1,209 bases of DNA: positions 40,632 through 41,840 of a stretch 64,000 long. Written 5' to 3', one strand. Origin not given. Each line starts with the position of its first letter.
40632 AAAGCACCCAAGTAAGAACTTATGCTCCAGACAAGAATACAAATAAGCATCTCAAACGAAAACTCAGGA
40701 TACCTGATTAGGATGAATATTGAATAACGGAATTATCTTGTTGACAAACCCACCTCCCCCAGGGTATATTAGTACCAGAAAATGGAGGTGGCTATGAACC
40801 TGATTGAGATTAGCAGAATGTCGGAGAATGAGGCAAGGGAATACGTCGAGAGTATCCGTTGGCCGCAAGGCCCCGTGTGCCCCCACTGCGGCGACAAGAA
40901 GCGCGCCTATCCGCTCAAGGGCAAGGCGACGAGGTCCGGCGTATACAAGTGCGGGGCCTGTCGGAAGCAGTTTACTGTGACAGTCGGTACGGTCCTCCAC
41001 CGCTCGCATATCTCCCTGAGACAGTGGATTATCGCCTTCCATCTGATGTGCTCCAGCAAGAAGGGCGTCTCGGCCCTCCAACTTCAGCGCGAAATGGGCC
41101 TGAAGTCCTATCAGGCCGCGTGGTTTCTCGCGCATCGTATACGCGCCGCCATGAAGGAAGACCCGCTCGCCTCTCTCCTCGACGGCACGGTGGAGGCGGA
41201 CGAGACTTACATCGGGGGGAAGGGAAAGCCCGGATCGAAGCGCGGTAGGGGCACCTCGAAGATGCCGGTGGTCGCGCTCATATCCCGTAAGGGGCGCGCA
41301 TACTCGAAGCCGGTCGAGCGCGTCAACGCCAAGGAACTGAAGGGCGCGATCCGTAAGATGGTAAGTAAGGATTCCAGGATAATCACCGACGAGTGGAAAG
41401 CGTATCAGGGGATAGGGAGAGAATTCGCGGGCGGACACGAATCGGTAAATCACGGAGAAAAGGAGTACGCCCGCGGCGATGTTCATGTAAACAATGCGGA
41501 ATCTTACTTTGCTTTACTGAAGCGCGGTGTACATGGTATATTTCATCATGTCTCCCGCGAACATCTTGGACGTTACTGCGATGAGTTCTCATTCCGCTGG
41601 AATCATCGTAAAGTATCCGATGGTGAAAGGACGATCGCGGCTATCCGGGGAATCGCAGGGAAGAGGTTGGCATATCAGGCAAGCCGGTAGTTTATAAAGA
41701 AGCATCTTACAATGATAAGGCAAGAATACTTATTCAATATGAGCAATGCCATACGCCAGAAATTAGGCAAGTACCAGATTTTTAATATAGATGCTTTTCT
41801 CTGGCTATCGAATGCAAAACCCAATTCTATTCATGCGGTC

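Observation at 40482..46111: Candidate 5.6-kb IS1595-family cargo transposon carrying a type II R-M system and a serine protease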

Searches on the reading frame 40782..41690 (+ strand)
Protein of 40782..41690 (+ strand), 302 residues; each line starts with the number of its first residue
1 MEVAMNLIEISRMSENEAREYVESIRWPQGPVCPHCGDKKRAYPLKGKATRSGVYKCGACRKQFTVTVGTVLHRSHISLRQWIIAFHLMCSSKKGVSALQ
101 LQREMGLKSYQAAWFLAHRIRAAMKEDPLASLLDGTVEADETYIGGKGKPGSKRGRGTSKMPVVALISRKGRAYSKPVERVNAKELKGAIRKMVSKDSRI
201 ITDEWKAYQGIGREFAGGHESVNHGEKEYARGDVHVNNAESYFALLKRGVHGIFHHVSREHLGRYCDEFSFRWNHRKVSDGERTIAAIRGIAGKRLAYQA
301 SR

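Call 8: search_protein_families(library=pfam, proteins=[window:40782-41690:+], max_evalue=0.01)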
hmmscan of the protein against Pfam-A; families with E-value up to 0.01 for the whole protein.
window:40782-41690:+ (302 aa): 4 families
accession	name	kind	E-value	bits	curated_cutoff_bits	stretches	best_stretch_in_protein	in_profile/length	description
PF12762.13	DDE_Tnp_IS1595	-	1e-39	136.4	27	1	133-274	2-153/153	ISXO2-like transposase domain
PF12760.12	Zn_ribbon_IS1595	-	2.3e-15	56.7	25.4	1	14-63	2-46/46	Transposase zinc-ribbon domain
PF09723.15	Zn_ribbon_8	-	0.0039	17.6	34.4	0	55-68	6-19/41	Zinc ribbon domain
PF23550.1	zf_Tbcl_Rhp7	-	0.0048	16.8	27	0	56-68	6-18/39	DNA repair protein rhp7 treble clef domain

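Call 11: find_encoding_contigs(protein=window:40782-41690:+, flank=8000, max_places=10)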
Protein window:40782-41690:+ (302 aa): no gene with exactly this product is on record in the collection.

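Call 13: find_encoding_contigs(protein=window:40794-41690:+, flank=8000, max_places=10)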
Protein window:40794-41690:+ (298 aa): 1 contig read that carries it; 1 place shown.
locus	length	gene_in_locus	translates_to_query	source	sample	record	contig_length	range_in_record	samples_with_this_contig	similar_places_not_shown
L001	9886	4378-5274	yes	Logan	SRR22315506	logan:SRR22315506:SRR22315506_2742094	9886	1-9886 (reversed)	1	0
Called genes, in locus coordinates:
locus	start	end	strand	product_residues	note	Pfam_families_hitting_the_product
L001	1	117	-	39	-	?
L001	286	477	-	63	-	-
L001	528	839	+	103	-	-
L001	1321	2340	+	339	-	-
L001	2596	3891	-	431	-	PF12051:DUF3533 (faint), PF12698:ABC2_membrane_3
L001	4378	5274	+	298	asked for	PF12760:Zn_ribbon_IS1595, PF12762:DDE_Tnp_IS1595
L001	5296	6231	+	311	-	PF01555:N6_N4_Mtase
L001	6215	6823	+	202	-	-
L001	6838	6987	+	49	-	-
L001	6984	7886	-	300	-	-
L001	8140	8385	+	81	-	-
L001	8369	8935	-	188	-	-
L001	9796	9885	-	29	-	?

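Call 14: find_homologous_proteins(query=window:40794-41690:+, max_evalue=1e-20)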
Query window:40794-41690:+ (298 aa): 7997 proteins with E <= 1e-20 among 8000 candidates; the best 120 are listed.
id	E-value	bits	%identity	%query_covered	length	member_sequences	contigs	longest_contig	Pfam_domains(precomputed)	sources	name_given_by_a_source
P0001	3.8e-199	678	100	100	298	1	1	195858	PF12760.13,PF12762.14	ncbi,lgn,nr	ncbi:MAG: IS1595 family transposase [bacterium]|nr:IS1595 family transposase [bacterium]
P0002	1.2e-174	598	86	100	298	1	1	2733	PF12760.13,PF12762.14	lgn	-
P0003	1.0e-155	536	79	99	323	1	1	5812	PF12760.13,PF12762.14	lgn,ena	-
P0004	4.0e-154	531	77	99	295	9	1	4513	PF12760.13,PF12762.14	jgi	jgi:transposase-like protein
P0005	2.1e-153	528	76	100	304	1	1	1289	PF12760.13,PF12762.14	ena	-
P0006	1.0e-152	526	75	100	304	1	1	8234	PF12760.13,PF12762.14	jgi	jgi:transposase-like protein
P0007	2.6e-149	515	72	99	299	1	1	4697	PF12760.13,PF12762.14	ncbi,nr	ncbi:MAG: IS1595 family transposase ISNwi1 [Syntrophorhabdaceae bacterium]|nr:IS1595 family transpos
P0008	6.2e-146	504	73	99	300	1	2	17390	PF12760.13,PF12762.14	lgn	-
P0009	1.9e-144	499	71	100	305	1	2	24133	PF12760.13,PF12762.14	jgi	-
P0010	4.9e-141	488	69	100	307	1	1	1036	PF12760.13,PF12762.14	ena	-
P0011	1.0e-139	483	69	99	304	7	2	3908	PF12760.13,PF12762.14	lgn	-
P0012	5.6e-139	481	68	99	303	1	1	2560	PF12760.13,PF12762.14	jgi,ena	-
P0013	1.2e-136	473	67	99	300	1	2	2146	PF12760.13,PF12762.14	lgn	-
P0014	7.7e-136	471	67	99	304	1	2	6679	PF12760.13,PF12762.14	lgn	-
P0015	8.8e-135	467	67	99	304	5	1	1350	PF12760.13,PF12762.14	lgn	-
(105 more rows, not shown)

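Call 15: find_encoding_contigs(protein=P0003, flank=8000, max_places=4)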
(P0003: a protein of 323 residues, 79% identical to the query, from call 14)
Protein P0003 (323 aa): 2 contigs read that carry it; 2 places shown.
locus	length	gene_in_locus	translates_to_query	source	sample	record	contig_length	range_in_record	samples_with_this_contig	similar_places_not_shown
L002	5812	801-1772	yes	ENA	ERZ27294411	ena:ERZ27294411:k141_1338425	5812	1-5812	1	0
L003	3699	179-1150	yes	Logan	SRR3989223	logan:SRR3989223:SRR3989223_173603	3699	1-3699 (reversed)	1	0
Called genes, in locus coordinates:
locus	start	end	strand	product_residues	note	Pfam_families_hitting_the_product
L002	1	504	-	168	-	?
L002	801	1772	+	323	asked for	PF12760:Zn_ribbon_IS1595, PF12762:DDE_Tnp_IS1595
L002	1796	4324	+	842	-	PF02384:N6_Mtase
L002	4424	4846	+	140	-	PF24738:DUF7689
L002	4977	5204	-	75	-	-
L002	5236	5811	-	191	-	?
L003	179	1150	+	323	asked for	PF12760:Zn_ribbon_IS1595, PF12762:DDE_Tnp_IS1595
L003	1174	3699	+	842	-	?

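Call 16: find_encoding_contigs(protein=P0006, flank=8000, max_places=4)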
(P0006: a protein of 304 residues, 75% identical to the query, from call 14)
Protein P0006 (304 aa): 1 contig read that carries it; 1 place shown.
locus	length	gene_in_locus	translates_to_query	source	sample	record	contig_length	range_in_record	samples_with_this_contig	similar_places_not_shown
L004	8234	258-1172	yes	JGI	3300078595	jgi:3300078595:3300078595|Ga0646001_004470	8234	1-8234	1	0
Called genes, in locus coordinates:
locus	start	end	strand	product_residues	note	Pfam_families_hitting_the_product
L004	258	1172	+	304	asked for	PF12760:Zn_ribbon_IS1595, PF12762:DDE_Tnp_IS1595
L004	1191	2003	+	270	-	-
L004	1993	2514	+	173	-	PF01850:PIN (weak)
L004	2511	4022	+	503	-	PF01555:N6_N4_Mtase, PF04471:Mrr_cat (weak), PF22722:NA-iREase1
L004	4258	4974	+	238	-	PF01936:NYN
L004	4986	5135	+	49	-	-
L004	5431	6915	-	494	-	-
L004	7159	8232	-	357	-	?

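Call 17: find_encoding_contigs(protein=P0008, flank=8000, max_places=4)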
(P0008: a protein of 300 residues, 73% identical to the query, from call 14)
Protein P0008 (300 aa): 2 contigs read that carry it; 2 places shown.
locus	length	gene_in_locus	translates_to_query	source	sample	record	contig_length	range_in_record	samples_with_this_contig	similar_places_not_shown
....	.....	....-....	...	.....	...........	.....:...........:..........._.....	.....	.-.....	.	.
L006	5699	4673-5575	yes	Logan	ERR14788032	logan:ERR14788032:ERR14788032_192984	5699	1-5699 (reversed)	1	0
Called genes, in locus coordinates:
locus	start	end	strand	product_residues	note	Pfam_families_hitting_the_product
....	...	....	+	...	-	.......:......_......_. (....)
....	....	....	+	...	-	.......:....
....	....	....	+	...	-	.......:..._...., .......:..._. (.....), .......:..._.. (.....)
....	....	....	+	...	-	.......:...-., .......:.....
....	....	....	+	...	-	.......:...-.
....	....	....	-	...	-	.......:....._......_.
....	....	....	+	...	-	-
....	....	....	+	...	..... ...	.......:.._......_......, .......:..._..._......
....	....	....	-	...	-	-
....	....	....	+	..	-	-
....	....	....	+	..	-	-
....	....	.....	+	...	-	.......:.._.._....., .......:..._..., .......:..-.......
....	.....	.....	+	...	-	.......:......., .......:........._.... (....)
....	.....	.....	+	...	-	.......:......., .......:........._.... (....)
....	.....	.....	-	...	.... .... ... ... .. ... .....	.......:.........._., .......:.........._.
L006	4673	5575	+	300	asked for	PF12760:Zn_ribbon_IS1595, PF12762:DDE_Tnp_IS1595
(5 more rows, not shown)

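Call 18: find_encoding_contigs(protein=P0009, flank=8000, max_places=4)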
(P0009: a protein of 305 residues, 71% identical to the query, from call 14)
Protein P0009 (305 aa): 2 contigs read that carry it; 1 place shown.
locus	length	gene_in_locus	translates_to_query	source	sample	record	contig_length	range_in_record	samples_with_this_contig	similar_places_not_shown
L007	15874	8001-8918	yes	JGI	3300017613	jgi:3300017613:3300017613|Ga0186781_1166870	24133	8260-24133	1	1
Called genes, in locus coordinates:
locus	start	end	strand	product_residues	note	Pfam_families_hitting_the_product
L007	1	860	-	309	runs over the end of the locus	-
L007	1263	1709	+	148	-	-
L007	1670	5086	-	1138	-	PF17874:TPR_MalT, PF13424:TPR_12, PF24885:TPR_NPHP3 (weak), PF13424:TPR_12, PF17874:TPR_MalT, PF13424:TPR_12, PF13424:TPR_12, PF12770:CHAT, +14 more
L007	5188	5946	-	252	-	-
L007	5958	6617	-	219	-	PF04542:Sigma70_r2 (faint), PF08281:Sigma70_r4_2 (weak)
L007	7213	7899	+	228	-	-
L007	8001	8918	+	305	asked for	PF12760:Zn_ribbon_IS1595, PF12762:DDE_Tnp_IS1595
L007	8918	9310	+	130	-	-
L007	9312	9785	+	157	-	PF13650:Asp_protease_2, PF13975:gag-asp_proteas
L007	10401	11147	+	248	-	-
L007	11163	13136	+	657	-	PF00512:HisKA, PF02518:HATPase_c, PF00072:Response_reg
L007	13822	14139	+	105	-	-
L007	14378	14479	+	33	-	-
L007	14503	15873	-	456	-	?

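Call 23: search_protein_families(library=ncbifam, proteins=[window:40794-41690:+], max_evalue=0.01)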
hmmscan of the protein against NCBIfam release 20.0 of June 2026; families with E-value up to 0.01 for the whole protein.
window:40794-41690:+ (298 aa): 2 families
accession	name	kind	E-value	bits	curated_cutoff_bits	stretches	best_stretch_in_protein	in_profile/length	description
NF033547.1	transpos_IS1595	equivalog_domain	2.1e-65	220.6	75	1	70-272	1-215/215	IS1595 family transposase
NF033558.1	transpos_IS1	equivalog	0.0013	18.7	100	0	29-67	1-38/199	IS1 family transposase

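Call 36: find_related_loci(query=window:40794-41690:+, collection=genome_contigs, flank=8000)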
Query window:40794-41690:+ (298 aa) in genome_contigs; peptide patterns used: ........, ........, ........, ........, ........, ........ (x = any residue, [..] = any of these).
148 stretches matched a pattern; 98 encode a relative of the query (tblastn E <= 1e-3); the best 80 are kept; 80 distinct loci.
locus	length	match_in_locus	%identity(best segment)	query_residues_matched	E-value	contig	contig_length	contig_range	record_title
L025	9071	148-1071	65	1-298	5e-137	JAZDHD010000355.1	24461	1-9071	MAG: Pseudomonadota bacterium isolate MEGAHIT-group-0.299 k141_17634937, whole genome shotgun sequence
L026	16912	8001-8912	66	1-292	8e-136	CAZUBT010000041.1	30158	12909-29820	MAG TPA_asm: uncultured Desulfobacterales bacterium isolate SRP302447_co1_423 genome assembly, contig: NODE_4153_length_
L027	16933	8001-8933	64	1-298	2e-135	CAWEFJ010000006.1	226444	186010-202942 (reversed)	MAG: uncultured delta proteobacterium isolate MFD00991.bin.2.24 genome assembly, contig: contig_37254, whole genome shot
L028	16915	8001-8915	62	1-297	3e-135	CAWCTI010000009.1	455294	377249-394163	MAG: uncultured delta proteobacterium isolate MFD01476.bin.2.13 genome assembly, contig: contig_21710, whole genome shot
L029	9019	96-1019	65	1-295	2e-135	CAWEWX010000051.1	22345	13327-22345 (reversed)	MAG: uncultured delta proteobacterium isolate MFD03323.bin.3.266 genome assembly, contig: contig_48524, whole genome sho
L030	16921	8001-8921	65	1-296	5e-135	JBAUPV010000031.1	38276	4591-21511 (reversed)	MAG: Desulfobaccales bacterium isolate MFD09440_ilm_asm_bin37 k127_101619, whole genome shotgun sequence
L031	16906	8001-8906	65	5-296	1e-134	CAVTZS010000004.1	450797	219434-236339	MAG: uncultured delta proteobacterium isolate MFD04408.bin.1.59 genome assembly, contig: contig_23877, whole genome shot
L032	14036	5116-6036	64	1-296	4e-133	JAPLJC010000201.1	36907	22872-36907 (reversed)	MAG: Deltaproteobacteria bacterium isolate LacPavin_0920_WC90_MAG_58_11 LacPavin_0920_WC90_scaffold_157079, whole genome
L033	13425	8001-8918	62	1-298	8e-130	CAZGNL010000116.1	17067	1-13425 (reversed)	MAG TPA_asm: uncultured Syntrophaceae bacterium isolate binchicken_co349_125 genome assembly, contig: NODE_862_length_17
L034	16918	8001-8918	62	1-296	7e-129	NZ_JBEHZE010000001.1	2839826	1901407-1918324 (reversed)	Hyphococcus sp. ECK-19 NODE_1_length_2839826_cov_245.764053, whole genome shotgun sequence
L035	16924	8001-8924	62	1-297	1e-128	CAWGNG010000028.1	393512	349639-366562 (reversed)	MAG: uncultured Planctomycetaceae bacterium isolate MFD01112.bin.1.69 genome assembly, contig: contig_4562, whole genome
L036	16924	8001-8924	62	1-298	2e-128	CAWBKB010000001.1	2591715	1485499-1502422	MAG: uncultured delta proteobacterium isolate MFD03323.bin.2.103 genome assembly, contig: contig_11060, whole genome sho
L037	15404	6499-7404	63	1-297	1e-127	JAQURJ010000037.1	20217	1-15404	MAG: Phycisphaerae bacterium isolate STD1_70 NODE_5981_length_20217_cov_4.959433_Sandtown_D1, whole genome shotgun seque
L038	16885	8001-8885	63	1-295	2e-127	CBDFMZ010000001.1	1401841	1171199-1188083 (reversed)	MAG: Acidobacteriota bacterium isolate a790dd21-ac95-4cf0-92a5-cae9cc75a37e genome assembly, contig: contig_1, whole gen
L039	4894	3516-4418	62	1-294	8e-128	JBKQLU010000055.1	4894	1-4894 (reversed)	MAG: Desulfobaccales bacterium isolate CRr3G3H3I__bin_20 CRr3G3H3I_000000214335, whole genome shotgun sequence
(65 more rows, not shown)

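Call 49: search_protein_families(library=pfam, alignment_id=A2, max_evalue=0.001)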
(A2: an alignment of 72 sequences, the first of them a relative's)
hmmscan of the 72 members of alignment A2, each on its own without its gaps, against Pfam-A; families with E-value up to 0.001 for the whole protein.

A. member 1, L002:1781-4324:+ (847 aa): 3 families
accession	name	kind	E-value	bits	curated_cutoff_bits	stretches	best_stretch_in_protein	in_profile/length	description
PF02384.22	N6_Mtase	-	9.4e-33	114.3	20.4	1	281-546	2-282/311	N-6 DNA Methylase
PF01170.24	UPF0020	-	0.00032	20.9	22.3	1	312-338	18-44/197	RMKL-like, methyltransferase domain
PF07669.17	Eco57I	-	0.00035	21.1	25.3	0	426-477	115-169/171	Eco57I restriction-modification methylase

B. families by the number of members that match (of 72 scanned): 26 families (the first 25 are shown)
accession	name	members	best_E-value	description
PF02384.22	N6_Mtase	8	1.9e-42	N-6 DNA Methylase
PF07669.17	Eco57I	6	2e-13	Eco57I restriction-modification methylase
PF01170.24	UPF0020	6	3.4e-07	RMKL-like, methyltransferase domain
PF01555.25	N6_N4_Mtase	5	8.7e-47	DNA methylase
PF13588.12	HSDR_N_2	4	1.7e-19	Type I restriction enzyme R protein N terminus (HSDR_N)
PF22722.2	NA-iREase1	4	2.7e-13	NACHT-associated inactive Restriction Endonuclease 1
PF04471.18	Mrr_cat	4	1.3e-11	Restriction endonuclease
PF24738.1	DUF7689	3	2.4e-39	Domain of unknown function (DUF7689)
PF20473.4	MmeI_Mtase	3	7.9e-08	MmeI, DNA-methyltransferase domain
PF14350.11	Beta_protein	2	9.8e-71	Beta protein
PF01850.27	PIN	2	2e-13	PIN domain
PF20613.4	HipA_2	2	7e-08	HipA-like kinase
PF02086.21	MethyltransfD12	2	2.3e-07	D12 class N6 adenine-specific DNA methyltransferase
PF01420.25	Methylase_S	2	8.7e-06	Type I restriction modification DNA specificity domain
PF13749.12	HATPase_c_4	1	7.9e-22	Putative ATP-dependent DNA helicase recG C-terminal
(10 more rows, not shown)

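Call 50: search_protein_families(library=padloc, alignment_id=A2, max_evalue=0.00001)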
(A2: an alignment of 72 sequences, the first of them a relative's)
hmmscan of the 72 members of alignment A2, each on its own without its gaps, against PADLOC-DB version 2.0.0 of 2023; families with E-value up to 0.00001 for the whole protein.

A. member 1, L002:1781-4324:+ (847 aa): 36 families (the best 25 are shown)
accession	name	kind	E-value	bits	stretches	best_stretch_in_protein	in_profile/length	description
PDLC03021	MTase_I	-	1e-46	157.8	1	276-523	138-404/491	Type I methyltransferase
PDLC03602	REase_MTase_IIG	-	1.2e-38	131.1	1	280-526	301-555/637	Type IIG restriction enzyme-methyltransferase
PDLC03616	REase_MTase_IIG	-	2.4e-29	100.2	1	243-519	330-618/721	Type IIG restriction enzyme-methyltransferase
PDLC03608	REase_MTase_IIG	-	5.5e-29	99.2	1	283-518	292-534/614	Type IIG restriction enzyme-methyltransferase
PDLC03025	MTase_I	-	4.7e-28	96.2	1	282-497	141-374/569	Type I methyltransferase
PDLC04134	mad2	-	2e-27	94.2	1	281-518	250-468/492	mads_2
PDLC03026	MTase_I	-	1.7e-25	88.1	1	264-504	101-364/487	Type I methyltransferase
PDLC03218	MTase_II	-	1.3e-16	58.3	1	293-416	256-383/532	Type II methyltransferase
PDLC03018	MTase_I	-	2.3e-16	57.4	1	255-340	259-345/749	Type I methyltransferase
PDLC03029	MTase_I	-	2.4e-16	57.4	1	275-416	147-292/661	Type I methyltransferase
PDLC03027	MTase_I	-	6.4e-16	56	1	264-493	116-366/810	Type I methyltransferase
PDLC03031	MTase_I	-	9e-15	51.9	1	283-417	163-297/834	Type I methyltransferase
PDLC03035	MTase_I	-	6.2e-13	46.2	1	267-421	136-290/653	Type I methyltransferase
PDLC03039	MTase_I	-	7.6e-13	45.5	1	283-514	147-398/708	Type I methyltransferase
PDLC03318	MTase_II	-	1.2e-12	45.1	1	277-352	319-392/723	Type II methyltransferase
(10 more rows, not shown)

B. families by the number of members that match (of 72 scanned): 180 families (the first 25 are shown)
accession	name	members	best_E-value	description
PDLC04134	mad2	13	7.1e-61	mads_2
PDLC03318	MTase_II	8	3.5e-123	Type II methyltransferase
PDLC03034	MTase_I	8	1.9e-88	Type I methyltransferase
PDLC03018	MTase_I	8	4.4e-65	Type I methyltransferase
PDLC03030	MTase_I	8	4.6e-56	Type I methyltransferase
PDLC03021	MTase_I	8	8.6e-53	Type I methyltransferase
PDLC03317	MTase_II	8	6.3e-43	Type II methyltransferase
PDLC03218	MTase_II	8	1.2e-42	Type II methyltransferase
PDLC03026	MTase_I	8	2.2e-37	Type I methyltransferase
PDLC03025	MTase_I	8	6.4e-34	Type I methyltransferase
PDLC03031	MTase_I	8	1e-26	Type I methyltransferase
PDLC03311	MTase_II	8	6.1e-24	Type II methyltransferase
PDLC03036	MTase_I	8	8.5e-23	Type I methyltransferase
PDLC03022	MTase_I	8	2.5e-22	Type I methyltransferase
PDLC03029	MTase_I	8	1e-20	Type I methyltransferase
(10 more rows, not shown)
